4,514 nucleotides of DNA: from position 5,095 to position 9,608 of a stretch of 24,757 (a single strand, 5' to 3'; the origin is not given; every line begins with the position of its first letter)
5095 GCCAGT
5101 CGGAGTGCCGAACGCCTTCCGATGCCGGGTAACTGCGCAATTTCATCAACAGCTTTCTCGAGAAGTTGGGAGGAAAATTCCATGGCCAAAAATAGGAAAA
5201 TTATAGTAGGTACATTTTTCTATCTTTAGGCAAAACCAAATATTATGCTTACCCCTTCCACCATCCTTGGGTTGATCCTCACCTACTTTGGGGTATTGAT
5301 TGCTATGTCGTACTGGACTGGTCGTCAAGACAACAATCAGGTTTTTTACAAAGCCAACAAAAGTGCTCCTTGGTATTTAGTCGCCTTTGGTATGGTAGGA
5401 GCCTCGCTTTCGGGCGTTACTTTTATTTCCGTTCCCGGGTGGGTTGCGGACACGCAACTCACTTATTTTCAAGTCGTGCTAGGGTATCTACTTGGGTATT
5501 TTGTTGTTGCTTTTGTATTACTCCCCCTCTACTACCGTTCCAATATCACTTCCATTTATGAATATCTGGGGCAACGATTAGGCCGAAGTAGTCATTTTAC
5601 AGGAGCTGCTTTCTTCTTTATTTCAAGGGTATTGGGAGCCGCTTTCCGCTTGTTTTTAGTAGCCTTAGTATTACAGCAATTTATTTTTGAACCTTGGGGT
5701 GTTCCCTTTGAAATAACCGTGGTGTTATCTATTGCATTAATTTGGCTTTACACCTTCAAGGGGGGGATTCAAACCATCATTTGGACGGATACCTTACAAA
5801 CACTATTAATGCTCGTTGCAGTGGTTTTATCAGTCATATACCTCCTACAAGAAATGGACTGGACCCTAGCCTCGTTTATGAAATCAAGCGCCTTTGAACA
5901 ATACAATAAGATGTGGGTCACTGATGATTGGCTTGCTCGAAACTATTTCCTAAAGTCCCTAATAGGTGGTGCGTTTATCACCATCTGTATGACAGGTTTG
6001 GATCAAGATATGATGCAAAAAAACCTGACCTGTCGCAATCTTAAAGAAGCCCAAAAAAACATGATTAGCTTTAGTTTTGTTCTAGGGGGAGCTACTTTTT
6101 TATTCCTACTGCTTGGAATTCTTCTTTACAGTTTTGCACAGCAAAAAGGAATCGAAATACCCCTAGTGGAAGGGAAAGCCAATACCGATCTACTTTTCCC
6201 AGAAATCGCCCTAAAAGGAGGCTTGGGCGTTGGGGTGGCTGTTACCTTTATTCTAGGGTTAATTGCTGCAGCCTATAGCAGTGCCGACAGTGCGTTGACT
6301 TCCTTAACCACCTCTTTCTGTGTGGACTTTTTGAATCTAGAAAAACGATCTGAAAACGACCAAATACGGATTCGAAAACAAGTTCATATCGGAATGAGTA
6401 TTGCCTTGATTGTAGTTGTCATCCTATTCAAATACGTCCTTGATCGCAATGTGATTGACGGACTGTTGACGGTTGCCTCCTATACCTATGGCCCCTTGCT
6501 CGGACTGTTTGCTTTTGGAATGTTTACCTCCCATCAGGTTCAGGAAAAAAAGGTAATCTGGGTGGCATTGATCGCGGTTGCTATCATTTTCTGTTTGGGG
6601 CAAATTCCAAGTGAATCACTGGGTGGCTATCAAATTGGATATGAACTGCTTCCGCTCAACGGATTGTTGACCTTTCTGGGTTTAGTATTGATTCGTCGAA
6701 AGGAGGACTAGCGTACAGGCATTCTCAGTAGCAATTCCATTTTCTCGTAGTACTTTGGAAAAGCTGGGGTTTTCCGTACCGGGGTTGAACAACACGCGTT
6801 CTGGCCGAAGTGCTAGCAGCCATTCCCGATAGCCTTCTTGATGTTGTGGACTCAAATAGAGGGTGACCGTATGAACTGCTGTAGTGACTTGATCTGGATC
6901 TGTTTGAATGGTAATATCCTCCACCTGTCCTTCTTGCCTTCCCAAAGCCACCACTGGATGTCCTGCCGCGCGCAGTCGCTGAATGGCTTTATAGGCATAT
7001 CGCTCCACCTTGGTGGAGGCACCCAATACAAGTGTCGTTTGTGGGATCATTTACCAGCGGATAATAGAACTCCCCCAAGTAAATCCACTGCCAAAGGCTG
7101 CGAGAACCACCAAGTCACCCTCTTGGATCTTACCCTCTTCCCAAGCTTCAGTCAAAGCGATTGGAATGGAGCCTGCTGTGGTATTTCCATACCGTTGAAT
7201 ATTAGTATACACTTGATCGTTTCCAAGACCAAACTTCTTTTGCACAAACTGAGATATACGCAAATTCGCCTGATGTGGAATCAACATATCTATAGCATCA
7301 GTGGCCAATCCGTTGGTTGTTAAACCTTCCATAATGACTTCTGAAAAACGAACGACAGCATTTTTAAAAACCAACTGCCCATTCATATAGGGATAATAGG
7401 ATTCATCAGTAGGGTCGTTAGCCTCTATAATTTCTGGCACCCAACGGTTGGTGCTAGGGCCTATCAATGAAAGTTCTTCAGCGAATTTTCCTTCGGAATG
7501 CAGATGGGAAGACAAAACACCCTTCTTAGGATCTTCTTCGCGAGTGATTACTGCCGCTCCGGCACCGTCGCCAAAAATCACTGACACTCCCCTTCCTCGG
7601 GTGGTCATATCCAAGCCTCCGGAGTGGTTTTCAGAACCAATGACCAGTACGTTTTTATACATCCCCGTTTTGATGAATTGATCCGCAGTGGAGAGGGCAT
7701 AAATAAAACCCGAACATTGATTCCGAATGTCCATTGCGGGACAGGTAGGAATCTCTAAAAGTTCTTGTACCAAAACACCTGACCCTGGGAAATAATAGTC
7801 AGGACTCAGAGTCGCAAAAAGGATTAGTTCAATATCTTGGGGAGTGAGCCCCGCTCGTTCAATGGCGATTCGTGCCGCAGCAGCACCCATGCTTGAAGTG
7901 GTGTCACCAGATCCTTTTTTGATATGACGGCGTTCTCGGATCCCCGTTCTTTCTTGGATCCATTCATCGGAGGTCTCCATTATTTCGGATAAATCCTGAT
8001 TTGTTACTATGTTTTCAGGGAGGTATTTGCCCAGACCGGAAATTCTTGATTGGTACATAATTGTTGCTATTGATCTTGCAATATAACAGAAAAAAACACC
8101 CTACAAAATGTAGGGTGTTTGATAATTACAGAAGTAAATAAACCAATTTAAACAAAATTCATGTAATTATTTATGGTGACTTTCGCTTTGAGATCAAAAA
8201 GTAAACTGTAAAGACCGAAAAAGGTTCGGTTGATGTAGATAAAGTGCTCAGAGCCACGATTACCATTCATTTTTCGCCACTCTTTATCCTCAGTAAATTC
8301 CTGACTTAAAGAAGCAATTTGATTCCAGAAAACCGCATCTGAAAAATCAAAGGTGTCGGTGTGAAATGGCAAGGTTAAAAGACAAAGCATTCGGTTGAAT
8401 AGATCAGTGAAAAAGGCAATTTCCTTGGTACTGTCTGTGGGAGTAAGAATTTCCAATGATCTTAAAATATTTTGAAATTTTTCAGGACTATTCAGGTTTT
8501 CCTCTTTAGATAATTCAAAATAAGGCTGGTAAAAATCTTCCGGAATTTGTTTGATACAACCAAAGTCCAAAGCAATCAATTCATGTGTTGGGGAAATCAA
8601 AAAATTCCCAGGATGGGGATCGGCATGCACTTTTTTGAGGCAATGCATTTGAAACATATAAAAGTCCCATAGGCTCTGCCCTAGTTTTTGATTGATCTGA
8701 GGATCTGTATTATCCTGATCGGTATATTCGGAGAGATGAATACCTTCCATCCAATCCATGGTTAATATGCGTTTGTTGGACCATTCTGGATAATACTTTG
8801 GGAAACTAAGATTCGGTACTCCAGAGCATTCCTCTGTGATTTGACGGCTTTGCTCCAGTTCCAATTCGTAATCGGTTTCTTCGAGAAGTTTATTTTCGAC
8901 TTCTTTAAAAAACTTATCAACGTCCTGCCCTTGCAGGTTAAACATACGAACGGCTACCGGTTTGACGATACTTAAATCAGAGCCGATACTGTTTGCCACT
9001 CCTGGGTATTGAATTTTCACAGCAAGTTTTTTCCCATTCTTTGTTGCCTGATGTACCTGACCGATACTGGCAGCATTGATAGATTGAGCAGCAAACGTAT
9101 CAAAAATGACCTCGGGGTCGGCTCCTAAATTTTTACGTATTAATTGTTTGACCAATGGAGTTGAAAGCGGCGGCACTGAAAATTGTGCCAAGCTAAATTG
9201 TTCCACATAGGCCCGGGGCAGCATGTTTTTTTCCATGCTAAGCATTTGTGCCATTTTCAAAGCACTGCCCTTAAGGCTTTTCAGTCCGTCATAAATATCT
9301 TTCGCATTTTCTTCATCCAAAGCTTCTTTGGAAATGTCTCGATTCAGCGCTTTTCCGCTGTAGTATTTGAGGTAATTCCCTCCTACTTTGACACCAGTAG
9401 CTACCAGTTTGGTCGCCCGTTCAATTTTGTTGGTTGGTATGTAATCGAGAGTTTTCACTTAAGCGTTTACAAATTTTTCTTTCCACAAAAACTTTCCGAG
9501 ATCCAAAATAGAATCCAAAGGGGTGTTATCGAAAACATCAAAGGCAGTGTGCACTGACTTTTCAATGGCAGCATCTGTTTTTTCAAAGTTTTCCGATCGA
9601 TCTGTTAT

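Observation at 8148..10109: Coupled COQ8-like kinase + COQ9-like TetR-fold protein in a menaquinone-using lineage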

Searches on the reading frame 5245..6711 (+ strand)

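Call 43: search_protein_families(library=pfam, proteins=[window:5245-6711:+], max_evalue=0.00001)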
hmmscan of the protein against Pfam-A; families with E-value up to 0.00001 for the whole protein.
window:5245-6711:+ (488 aa): 1 family
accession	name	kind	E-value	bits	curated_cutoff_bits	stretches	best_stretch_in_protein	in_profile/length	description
PF00474.23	SSF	-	9.3e-22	77.9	22.8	1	34-430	1-393/406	Sodium:solute symporter family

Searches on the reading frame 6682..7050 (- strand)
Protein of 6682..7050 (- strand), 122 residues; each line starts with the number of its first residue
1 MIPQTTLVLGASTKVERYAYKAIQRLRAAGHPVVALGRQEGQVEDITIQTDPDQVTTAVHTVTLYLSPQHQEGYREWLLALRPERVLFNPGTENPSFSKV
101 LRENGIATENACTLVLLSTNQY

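Call 43: search_protein_families(library=pfam, proteins=[window:6682-7050:-], max_evalue=0.00001)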
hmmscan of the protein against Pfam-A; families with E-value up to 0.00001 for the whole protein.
window:6682-7050:- (122 aa): 1 family
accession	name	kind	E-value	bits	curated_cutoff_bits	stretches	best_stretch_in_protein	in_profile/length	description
PF13380.12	CoA_binding_2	-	8.2e-19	68.6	22.8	1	5-116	2-114/116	CoA binding domain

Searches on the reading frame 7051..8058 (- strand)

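Call 43: search_protein_families(library=pfam, proteins=[window:7051-8058:-], max_evalue=0.00001)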
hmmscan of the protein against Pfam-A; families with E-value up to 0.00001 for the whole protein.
window:7051-8058:- (335 aa): 2 families
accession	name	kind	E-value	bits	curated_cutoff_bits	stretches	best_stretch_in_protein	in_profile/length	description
PF08541.16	ACP_syn_III_C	-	8.6e-35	119.2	26.6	1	246-335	1-90/90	3-Oxoacyl-[acyl-carrier-protein (ACP)] synthase III C terminal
PF08545.16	ACP_syn_III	-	4.3e-28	97.4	24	1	109-190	1-80/80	3-Oxoacyl-[acyl-carrier-protein (ACP)] synthase III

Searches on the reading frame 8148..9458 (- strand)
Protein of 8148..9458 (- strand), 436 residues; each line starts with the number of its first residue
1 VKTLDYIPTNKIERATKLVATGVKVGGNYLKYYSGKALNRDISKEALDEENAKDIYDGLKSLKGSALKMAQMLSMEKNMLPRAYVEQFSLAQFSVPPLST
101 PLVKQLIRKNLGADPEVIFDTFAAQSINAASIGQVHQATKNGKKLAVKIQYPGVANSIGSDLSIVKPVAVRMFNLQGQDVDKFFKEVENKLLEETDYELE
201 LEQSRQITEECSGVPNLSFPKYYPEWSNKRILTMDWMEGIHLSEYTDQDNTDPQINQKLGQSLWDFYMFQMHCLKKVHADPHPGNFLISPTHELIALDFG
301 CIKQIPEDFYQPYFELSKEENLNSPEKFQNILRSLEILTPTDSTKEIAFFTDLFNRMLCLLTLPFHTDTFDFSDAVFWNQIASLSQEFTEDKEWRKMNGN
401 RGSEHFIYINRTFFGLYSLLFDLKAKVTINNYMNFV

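Call 3: search_protein_families(library=pfam, proteins=[window:8148-9458:-], max_evalue=1)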
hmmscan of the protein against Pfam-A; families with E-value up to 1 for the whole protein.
window:8148-9458:- (436 aa): 4 families
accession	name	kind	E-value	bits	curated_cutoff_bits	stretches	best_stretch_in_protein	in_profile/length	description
PF03109.22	ABC1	-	8e-53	179.5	22.9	1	94-316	5-228/244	ABC1 atypical kinase-like domain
PF06176.17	WaaY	-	0.0096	16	20.3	1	225-290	113-170/229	Lipopolysaccharide core biosynthesis protein (WaaY)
PF00069.31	Pkinase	-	0.015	15.1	31.7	1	206-307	50-150/263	Protein kinase domain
PF01636.29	APH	-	0.11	12.7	23.2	1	277-301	171-196/239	Phosphotransferase enzyme family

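Call 4: search_protein_families(library=ncbifam, proteins=[window:8148-9458:-], max_evalue=1)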
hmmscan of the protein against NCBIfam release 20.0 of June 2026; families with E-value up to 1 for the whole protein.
window:8148-9458:- (436 aa): 7 families
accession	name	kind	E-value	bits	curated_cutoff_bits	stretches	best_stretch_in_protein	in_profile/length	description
TIGR01982.1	UbiB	equivalog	1e-44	152.8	487.55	1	42-306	39-307/436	2-polyprenylphenol 6-hydroxylase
NF050082.1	ATPase_MABP1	exception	1.1e-38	133.2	800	1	14-375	10-370/435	macrolide-binding ATPase MABP-1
NF003404.0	PRK04750.1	equivalog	2.1e-36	125.7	667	1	43-305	43-314/529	ubiquinone biosynthesis regulatory protein kinase UbiB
NF011463.0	PRK14879.1-4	equivalog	0.00069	19.1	188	1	216-301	79-159/237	Kae1-associated kinase Bud32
TIGR00704.1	NaPi_cotrn_rel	hypoth_equivalog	0.0026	17.5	210.1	1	330-370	258-298/308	Na/Pi-cotransporter II-related protein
NF007684.0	PRK10359.1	equivalog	0.0034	17.1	248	1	229-301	117-180/232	lipopolysaccharide core heptose(II) kinase RfaY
TIGR03724.2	arch_bud32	equivalog_domain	0.01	15.3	125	1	225-301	63-130/193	KEOPS complex kinase/ATPase Bud32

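Call 7: search_solved_structures(query=window:8148-9458:-, max_evalue=0.001, show_alignments=2)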
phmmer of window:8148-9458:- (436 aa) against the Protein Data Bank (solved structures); distinct sequences matched with E-value up to 0.001: 6.
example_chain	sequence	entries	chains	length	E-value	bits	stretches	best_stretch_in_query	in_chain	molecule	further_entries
7cy2_A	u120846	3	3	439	1.6e-31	113.1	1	30-314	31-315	ABC1 family protein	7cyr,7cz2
5yjz_A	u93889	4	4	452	8.9e-29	104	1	33-310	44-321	Probable conserved ATP-binding protein ABC transporter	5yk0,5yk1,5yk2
9tvk_A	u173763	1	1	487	5.4e-27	98.1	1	43-339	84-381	Atypical kinase COQ8B, mitochondrial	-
9tvn_A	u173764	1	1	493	4.5e-24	88.5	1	43-327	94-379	Atypical kinase COQ8A, mitochondrial - reconstructed tetrapod ancestor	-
4ped_A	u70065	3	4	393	1.9e-22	83.1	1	49-320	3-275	Chaperone activity of bc1 complex-like, mitochondrial | Atypical kinase COQ8A, mitochondrial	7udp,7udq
5i35_A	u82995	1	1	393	2e-22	83.1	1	49-320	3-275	Atypical kinase ADCK3, mitochondrial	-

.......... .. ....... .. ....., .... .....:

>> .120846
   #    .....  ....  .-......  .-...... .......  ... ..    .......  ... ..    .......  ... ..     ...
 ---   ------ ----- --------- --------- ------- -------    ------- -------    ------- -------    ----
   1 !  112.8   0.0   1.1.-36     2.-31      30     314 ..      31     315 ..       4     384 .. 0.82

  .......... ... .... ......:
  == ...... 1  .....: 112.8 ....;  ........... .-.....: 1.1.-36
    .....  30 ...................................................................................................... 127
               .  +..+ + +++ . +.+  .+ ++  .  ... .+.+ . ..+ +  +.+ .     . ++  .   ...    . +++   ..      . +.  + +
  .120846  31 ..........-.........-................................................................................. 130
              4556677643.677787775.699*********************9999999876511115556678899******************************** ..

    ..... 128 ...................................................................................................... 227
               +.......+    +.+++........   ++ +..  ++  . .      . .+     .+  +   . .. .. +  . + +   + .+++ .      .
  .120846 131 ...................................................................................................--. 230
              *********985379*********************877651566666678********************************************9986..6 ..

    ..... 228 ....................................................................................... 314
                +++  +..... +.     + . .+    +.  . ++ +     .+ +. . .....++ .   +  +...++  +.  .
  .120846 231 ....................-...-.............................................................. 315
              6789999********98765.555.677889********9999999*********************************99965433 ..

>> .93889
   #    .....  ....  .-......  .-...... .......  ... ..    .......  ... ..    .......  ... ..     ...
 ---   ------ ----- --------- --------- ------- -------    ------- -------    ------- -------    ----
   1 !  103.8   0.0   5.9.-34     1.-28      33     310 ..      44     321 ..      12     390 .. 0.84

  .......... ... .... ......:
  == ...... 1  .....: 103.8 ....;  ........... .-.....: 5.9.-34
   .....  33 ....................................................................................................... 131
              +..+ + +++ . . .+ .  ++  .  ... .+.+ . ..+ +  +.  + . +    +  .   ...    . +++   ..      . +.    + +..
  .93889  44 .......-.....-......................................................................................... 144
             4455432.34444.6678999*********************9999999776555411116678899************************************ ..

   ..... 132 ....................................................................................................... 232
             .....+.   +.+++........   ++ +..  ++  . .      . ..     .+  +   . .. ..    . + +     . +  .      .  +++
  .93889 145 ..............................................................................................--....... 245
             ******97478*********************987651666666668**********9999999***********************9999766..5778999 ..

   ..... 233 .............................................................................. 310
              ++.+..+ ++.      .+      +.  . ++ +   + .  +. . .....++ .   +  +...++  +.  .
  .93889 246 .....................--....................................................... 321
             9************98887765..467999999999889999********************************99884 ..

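Call 32: search_solved_structures(query=window:8148-9458:-, max_evalue=0.001, show_alignments=5)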
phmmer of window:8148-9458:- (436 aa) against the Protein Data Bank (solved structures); distinct sequences matched with E-value up to 0.001: 6.
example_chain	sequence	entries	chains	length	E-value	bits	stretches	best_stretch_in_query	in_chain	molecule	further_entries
7cy2_A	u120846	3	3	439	1.6e-31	113.1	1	30-314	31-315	ABC1 family protein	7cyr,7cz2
5yjz_A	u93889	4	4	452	8.9e-29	104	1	33-310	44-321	Probable conserved ATP-binding protein ABC transporter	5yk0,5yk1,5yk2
9tvk_A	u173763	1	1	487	5.4e-27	98.1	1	43-339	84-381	Atypical kinase COQ8B, mitochondrial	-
9tvn_A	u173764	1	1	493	4.5e-24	88.5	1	43-327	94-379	Atypical kinase COQ8A, mitochondrial - reconstructed tetrapod ancestor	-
4ped_A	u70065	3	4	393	1.9e-22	83.1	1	49-320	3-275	Chaperone activity of bc1 complex-like, mitochondrial | Atypical kinase COQ8A, mitochondrial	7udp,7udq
5i35_A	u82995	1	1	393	2e-22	83.1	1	49-320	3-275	Atypical kinase ADCK3, mitochondrial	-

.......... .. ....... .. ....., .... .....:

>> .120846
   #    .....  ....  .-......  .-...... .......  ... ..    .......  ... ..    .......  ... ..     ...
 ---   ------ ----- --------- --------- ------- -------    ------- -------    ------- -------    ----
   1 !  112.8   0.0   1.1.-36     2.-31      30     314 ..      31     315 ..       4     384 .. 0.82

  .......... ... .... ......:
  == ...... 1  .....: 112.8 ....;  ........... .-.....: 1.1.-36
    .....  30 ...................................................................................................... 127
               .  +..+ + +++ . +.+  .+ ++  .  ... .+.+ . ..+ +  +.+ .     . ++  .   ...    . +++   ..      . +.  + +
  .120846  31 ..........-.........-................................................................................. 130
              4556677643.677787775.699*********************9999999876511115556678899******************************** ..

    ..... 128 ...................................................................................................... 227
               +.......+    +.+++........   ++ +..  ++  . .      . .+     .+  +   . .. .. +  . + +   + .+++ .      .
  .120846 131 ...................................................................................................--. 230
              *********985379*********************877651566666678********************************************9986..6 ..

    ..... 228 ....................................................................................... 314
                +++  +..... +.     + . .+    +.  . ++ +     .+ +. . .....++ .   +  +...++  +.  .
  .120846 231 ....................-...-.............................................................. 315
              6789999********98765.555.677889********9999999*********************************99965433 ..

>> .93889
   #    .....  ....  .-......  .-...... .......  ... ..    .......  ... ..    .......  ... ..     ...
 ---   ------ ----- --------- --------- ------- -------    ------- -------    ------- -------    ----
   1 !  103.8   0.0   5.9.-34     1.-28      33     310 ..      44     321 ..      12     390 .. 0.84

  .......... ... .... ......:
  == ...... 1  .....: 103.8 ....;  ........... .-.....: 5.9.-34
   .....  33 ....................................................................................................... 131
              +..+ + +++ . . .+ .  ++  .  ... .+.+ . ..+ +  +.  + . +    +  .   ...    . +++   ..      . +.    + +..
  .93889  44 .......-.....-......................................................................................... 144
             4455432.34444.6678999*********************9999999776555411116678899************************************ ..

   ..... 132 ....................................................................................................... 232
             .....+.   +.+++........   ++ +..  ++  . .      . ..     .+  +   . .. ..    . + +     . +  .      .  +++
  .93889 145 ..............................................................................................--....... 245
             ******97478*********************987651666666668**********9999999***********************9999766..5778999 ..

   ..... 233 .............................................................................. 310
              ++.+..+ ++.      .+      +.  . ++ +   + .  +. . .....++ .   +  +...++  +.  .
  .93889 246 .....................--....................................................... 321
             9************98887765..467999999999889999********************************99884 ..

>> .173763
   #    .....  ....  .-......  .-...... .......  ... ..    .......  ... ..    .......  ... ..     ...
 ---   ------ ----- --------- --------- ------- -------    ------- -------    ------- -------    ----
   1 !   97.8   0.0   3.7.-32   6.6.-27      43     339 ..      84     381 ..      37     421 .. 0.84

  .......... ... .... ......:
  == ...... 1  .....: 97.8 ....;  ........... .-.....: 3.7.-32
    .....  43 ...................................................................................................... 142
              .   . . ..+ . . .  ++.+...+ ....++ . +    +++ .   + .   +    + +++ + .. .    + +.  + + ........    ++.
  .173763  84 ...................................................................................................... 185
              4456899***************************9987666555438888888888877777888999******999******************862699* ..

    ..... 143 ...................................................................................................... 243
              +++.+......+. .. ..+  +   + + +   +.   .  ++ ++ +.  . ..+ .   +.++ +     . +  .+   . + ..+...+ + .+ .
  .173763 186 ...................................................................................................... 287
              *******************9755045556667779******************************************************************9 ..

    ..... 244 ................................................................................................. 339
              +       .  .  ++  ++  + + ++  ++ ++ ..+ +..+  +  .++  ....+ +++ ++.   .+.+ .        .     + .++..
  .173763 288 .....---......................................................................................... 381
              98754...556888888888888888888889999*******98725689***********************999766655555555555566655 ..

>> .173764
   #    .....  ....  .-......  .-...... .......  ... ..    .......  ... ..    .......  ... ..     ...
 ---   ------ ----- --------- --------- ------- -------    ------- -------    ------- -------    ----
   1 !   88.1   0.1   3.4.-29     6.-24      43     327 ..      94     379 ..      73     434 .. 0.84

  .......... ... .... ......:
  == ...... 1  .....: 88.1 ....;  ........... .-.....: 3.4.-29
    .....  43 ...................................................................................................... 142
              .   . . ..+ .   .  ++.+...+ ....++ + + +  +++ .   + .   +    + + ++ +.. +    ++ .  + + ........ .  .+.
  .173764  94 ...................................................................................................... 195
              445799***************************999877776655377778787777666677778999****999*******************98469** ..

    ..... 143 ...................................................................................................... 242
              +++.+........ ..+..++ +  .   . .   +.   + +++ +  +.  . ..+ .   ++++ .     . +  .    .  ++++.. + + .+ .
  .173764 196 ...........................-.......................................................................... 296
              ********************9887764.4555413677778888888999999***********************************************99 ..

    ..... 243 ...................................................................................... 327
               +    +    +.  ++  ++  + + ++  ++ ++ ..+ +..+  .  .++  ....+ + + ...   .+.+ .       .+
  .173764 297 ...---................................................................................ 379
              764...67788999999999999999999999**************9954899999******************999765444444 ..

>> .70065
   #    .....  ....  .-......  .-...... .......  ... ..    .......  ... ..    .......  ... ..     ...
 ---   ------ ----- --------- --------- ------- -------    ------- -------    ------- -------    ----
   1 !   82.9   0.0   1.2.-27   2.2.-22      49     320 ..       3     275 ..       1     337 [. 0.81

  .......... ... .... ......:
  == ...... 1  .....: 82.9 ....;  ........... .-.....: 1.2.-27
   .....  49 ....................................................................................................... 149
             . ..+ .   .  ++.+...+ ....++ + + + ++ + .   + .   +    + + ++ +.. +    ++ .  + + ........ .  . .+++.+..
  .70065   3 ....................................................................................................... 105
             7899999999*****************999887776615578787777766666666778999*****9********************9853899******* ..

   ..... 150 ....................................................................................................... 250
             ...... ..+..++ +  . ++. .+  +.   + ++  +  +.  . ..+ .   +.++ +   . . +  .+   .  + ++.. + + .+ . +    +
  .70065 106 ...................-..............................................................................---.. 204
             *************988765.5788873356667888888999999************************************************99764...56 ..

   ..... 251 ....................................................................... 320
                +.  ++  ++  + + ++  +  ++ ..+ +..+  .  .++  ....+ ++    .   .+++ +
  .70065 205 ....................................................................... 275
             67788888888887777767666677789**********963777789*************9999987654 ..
